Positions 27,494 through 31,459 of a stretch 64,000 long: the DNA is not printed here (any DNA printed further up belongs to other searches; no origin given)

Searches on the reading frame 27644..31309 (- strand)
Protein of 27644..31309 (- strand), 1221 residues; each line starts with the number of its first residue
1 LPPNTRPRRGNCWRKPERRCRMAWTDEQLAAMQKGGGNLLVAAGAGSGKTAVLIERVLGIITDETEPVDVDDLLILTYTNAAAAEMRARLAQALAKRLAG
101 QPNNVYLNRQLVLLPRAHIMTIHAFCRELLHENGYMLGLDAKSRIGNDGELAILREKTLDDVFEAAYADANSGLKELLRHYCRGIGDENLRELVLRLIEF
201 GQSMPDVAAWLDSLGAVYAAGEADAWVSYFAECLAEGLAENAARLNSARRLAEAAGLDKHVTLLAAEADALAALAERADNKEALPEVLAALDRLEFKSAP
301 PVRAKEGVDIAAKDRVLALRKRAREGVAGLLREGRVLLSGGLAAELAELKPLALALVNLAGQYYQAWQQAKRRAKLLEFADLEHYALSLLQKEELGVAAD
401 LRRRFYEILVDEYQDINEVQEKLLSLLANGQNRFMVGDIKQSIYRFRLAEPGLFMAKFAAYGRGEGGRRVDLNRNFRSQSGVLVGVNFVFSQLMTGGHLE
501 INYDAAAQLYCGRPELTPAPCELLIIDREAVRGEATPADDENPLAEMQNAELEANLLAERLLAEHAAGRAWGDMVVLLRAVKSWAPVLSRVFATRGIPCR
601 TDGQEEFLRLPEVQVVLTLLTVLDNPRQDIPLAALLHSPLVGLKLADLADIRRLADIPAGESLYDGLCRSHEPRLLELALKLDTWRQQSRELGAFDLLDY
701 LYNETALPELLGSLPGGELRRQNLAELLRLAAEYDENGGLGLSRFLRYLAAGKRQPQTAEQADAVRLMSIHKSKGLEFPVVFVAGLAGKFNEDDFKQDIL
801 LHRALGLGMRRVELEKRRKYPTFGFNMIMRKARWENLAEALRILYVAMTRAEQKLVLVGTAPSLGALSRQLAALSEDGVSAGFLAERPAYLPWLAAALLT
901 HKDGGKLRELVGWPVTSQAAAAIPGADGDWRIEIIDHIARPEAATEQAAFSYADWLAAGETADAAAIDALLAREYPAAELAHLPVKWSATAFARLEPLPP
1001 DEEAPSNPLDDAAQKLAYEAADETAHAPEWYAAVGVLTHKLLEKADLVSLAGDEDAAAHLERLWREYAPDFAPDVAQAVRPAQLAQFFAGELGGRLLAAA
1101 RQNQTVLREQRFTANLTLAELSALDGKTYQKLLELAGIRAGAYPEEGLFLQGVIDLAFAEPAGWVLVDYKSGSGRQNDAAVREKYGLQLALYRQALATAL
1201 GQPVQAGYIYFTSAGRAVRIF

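Call 87: search_protein_families(library=pfam, proteins=[window:27644-31309:-], max_evalue=0.0001)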
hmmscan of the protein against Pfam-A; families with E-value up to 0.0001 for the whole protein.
window:27644-31309:- (1221 aa): 5 families
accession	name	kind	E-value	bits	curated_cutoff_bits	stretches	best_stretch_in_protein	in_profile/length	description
PF00580.27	UvrD-helicase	-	1.1e-54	186.4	23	2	24-171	1-129/271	UvrD/REP helicase N-terminal domain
PF13361.12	UvrD_C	-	1.8e-26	93.9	25.6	2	678-857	216-345/350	UvrD-like helicase C-terminal domain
PF13245.12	AAA_19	-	2.2e-15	57.4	25.1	1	37-447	12-134/134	AAA domain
PF12705.13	PDDEXK_1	-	1.8e-12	48.2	22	1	1032-1211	35-189/247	PD-(D/E)XK nuclease superfamily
PF13538.12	UvrD_C_2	-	5.1e-11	42.7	27.4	0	765-785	2-22/52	UvrD-like helicase C-terminal domain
